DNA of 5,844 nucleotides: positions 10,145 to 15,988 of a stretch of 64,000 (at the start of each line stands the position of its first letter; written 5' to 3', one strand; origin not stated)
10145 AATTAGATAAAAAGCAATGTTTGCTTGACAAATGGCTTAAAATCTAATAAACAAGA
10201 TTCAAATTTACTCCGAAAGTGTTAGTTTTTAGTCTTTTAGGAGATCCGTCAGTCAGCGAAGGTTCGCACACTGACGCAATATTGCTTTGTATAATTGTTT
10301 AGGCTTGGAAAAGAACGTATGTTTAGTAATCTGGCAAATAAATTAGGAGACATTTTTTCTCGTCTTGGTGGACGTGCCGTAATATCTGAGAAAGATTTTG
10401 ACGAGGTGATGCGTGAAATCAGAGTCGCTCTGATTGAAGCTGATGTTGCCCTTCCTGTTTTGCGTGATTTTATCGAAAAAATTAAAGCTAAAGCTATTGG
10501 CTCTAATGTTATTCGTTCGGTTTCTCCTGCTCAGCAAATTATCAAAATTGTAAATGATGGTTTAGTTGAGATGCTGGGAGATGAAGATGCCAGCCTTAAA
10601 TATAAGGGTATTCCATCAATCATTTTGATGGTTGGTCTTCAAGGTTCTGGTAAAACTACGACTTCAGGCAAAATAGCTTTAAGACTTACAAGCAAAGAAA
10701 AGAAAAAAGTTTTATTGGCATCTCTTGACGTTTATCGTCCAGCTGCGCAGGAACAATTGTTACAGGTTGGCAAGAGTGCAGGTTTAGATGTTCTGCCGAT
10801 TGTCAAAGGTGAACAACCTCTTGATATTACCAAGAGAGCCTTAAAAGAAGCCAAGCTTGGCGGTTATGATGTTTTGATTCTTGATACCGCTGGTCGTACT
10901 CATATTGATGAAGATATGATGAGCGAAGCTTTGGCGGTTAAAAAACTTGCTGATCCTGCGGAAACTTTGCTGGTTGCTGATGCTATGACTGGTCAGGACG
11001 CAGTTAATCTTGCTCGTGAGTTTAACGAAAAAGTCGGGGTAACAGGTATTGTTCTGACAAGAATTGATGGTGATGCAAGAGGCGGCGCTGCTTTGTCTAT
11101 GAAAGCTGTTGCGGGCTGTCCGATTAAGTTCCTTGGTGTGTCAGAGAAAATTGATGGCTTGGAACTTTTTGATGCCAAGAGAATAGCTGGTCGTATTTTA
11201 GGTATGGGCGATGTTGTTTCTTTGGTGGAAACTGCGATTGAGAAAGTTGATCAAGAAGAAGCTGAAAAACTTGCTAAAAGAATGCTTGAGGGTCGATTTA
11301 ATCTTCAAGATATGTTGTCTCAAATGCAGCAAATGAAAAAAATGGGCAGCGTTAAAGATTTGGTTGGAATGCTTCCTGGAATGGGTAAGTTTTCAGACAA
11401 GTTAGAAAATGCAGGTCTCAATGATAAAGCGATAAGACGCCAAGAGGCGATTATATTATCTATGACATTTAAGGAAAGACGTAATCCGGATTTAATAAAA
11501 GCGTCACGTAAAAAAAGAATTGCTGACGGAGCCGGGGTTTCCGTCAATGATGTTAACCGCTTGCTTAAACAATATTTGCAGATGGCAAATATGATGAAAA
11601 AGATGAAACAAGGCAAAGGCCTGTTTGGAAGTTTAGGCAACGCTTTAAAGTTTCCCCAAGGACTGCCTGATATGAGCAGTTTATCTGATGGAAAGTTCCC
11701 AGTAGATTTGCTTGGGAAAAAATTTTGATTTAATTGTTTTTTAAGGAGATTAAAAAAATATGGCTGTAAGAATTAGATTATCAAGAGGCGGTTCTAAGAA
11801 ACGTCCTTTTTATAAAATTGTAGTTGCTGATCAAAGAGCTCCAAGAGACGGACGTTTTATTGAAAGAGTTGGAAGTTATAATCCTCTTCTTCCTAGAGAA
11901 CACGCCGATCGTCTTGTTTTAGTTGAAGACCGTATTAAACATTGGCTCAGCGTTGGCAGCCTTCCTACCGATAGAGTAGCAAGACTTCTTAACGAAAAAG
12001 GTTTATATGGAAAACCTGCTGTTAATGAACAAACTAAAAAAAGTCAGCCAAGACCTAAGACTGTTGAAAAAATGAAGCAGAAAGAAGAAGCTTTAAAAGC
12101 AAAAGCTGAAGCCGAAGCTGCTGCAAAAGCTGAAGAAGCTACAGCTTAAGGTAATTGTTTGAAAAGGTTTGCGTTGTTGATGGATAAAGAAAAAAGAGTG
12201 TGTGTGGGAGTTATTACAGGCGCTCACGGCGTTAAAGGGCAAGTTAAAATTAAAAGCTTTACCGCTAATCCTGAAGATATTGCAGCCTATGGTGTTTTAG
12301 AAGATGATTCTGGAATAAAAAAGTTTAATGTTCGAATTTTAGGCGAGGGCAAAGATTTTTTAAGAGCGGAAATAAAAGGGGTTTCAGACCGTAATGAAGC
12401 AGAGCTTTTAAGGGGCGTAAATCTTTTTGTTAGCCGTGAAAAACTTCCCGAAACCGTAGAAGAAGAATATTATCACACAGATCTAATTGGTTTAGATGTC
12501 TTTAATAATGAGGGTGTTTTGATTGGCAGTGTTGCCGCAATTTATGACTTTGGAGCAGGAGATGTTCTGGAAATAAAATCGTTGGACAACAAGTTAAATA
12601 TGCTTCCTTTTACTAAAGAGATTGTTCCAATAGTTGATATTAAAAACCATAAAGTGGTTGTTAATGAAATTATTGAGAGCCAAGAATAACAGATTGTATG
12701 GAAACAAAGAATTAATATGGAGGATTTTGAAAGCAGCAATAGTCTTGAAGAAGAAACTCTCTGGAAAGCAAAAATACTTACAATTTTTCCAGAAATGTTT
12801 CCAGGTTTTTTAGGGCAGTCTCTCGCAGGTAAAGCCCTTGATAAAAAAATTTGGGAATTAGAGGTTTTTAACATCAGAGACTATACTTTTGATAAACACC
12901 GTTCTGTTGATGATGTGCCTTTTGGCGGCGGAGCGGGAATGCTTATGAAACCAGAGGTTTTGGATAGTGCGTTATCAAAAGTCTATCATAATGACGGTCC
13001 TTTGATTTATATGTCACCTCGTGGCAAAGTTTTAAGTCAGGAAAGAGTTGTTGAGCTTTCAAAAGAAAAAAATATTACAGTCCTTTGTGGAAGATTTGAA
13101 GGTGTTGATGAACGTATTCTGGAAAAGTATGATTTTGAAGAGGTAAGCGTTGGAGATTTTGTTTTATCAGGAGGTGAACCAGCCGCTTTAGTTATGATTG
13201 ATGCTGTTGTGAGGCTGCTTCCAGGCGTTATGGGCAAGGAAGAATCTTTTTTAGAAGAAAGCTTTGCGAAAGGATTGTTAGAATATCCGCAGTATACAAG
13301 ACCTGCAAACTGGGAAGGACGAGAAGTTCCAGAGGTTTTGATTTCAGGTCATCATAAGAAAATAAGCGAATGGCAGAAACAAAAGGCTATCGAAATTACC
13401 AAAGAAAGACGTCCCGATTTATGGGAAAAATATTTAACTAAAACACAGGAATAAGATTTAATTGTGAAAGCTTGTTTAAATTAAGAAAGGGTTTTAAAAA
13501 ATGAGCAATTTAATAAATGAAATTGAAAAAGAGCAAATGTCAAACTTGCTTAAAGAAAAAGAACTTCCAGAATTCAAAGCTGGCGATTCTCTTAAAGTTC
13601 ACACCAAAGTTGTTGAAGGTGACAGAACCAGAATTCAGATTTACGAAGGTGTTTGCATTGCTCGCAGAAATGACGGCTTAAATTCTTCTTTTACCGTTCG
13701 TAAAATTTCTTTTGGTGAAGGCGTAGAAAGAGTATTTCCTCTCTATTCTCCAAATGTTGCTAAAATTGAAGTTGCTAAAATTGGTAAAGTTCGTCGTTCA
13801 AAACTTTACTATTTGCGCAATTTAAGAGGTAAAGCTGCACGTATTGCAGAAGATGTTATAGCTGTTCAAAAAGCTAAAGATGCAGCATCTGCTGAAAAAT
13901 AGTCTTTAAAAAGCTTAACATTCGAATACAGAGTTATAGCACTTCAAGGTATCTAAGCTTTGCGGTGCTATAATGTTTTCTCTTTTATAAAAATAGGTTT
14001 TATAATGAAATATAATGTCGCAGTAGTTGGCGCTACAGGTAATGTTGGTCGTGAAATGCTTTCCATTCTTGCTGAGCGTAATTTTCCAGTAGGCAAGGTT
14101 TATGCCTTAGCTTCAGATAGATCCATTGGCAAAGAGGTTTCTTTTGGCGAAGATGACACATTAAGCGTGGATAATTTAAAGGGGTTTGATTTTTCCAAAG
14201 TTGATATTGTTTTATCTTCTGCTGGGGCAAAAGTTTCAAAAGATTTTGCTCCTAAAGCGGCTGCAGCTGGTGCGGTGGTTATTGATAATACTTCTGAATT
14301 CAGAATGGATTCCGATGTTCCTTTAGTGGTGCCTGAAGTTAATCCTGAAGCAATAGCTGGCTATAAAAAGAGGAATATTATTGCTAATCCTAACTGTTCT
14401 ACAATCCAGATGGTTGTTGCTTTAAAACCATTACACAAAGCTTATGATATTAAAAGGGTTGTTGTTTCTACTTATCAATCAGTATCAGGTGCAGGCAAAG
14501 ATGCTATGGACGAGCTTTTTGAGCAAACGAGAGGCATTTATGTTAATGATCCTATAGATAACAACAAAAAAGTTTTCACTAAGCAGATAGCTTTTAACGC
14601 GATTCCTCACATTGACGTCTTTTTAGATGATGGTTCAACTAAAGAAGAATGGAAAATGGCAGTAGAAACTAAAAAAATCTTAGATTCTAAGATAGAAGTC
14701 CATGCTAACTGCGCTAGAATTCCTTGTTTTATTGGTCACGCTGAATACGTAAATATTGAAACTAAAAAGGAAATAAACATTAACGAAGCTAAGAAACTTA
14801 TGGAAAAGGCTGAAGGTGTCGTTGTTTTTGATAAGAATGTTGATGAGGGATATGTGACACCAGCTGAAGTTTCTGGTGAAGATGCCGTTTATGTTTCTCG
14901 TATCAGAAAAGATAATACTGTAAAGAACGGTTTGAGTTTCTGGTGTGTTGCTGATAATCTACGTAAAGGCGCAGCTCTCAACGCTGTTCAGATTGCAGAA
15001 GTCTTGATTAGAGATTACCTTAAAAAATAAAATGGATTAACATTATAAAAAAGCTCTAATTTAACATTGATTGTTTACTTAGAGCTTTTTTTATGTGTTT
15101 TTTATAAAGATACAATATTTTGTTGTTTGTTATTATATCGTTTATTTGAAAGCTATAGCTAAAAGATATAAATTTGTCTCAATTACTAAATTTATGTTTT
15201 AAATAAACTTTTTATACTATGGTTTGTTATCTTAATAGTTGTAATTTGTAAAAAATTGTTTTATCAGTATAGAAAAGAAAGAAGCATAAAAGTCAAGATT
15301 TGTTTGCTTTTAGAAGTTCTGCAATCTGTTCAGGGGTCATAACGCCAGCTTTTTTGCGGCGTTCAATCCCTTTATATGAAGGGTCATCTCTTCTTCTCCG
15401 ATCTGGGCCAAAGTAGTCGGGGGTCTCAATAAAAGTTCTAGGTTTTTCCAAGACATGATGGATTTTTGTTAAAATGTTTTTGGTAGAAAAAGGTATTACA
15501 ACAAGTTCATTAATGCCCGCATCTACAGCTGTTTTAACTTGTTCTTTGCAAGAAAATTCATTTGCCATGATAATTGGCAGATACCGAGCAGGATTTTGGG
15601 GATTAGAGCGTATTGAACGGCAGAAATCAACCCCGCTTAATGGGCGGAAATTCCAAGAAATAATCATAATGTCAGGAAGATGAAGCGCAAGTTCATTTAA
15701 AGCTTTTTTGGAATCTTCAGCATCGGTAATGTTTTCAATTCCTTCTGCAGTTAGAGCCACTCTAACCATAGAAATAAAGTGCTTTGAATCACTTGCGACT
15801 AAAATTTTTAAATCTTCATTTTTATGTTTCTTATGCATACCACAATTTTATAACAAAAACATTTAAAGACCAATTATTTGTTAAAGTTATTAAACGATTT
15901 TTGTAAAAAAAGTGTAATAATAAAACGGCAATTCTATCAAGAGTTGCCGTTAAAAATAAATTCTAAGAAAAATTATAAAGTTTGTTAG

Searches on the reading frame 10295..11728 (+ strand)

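Call 19: search_protein_families(library=ncbifam, max_evalue=1e-40, proteins=[window:10295-11728:+])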
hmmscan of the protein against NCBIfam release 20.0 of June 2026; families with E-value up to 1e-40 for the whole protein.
window:10295-11728:+ (477 aa): 3 families
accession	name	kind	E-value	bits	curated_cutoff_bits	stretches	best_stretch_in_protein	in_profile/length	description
TIGR00959.1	ffh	equivalog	6.9e-174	578.7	473.2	1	10-436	1-428/428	signal recognition particle protein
TIGR01425.1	SRP54_euk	equivalog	2.3e-77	260.7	576.25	1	11-433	3-428/428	signal recognition particle protein SRP54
TIGR00064.1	ftsY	equivalog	6.6e-61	206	260.7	1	34-298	2-275/279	signal recognition particle-docking protein FtsY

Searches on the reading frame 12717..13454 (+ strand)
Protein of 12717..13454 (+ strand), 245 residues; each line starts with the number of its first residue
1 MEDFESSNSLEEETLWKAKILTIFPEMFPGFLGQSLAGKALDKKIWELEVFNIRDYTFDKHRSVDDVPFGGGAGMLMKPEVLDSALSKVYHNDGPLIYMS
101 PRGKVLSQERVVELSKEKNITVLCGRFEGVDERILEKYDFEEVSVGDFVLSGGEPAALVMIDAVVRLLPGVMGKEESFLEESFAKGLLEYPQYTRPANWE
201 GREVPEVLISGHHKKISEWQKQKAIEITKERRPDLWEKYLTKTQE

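Call 19: search_protein_families(library=ncbifam, max_evalue=1e-40, proteins=[window:12717-13454:+])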
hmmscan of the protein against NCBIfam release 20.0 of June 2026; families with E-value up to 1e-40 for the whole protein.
window:12717-13454:+ (245 aa): 2 families
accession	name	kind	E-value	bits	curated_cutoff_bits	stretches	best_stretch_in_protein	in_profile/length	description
NF000648.1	PRK00026.1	equivalog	1.6e-96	321.7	220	1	17-236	2-221/221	tRNA (guanosine(37)-N1)-methyltransferase TrmD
TIGR00088.1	trmD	equivalog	2.5e-87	292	195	1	18-244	3-229/233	tRNA (guanosine(37)-N1)-methyltransferase TrmD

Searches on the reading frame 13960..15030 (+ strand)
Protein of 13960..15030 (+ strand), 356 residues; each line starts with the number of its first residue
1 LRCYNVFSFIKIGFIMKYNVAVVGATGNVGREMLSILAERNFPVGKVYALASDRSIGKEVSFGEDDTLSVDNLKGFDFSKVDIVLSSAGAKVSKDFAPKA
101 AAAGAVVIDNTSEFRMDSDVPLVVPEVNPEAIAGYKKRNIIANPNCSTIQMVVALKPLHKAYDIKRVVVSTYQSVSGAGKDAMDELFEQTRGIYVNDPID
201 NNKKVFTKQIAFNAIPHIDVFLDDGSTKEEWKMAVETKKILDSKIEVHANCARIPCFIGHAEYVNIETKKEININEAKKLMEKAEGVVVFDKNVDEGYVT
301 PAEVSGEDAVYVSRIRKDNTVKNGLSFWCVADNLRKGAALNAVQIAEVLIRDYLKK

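Call 19: search_protein_families(library=ncbifam, max_evalue=1e-40, proteins=[window:13960-15030:+])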
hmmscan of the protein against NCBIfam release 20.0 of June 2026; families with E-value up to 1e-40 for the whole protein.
window:13960-15030:+ (356 aa): 7 families
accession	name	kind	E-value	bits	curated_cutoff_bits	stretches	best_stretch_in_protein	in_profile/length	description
NF011456.0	PRK14874.1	equivalog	6e-152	505.6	223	1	16-353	3-344/346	aspartate-semialdehyde dehydrogenase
TIGR01296.1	asd_B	equivalog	1.8e-137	458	324.2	1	19-351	1-338/339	aspartate-semialdehyde dehydrogenase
NF005229.0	PRK06728.1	equivalog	1.8e-89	300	628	1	17-351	5-343/347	aspartate-semialdehyde dehydrogenase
NF005957.0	PRK08040.1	equivalog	1.5e-81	274.4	273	1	18-354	5-335/336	aspartate-semialdehyde dehydrogenase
NF004224.0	PRK05671.1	equivalog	1.6e-77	261.3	284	1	18-353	5-335/336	aspartate-semialdehyde dehydrogenase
NF006416.0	PRK08664.1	subfamily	1.2e-49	169.4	232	0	16-184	2-187/350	aspartate-semialdehyde dehydrogenase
TIGR00978.1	asd_EA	equivalog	2.2e-44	151.9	301.2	0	19-181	2-182/342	aspartate-semialdehyde dehydrogenase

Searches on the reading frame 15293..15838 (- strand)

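Call 19: search_protein_families(library=ncbifam, max_evalue=1e-40, proteins=[window:15293-15838:-])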
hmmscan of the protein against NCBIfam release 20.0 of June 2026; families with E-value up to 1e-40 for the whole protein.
window:15293-15838:- (181 aa): 0 families

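Call 32: search_protein_families(library=pfam, max_evalue=0.00001, proteins=[window:15293-15838:-])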
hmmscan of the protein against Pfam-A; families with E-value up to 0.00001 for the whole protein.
window:15293-15838:- (181 aa): 1 family
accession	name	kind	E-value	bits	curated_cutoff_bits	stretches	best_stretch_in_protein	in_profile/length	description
PF00072.30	Response_reg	-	6.1e-13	49.3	30.2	1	12-126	1-110/111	Response regulator receiver domain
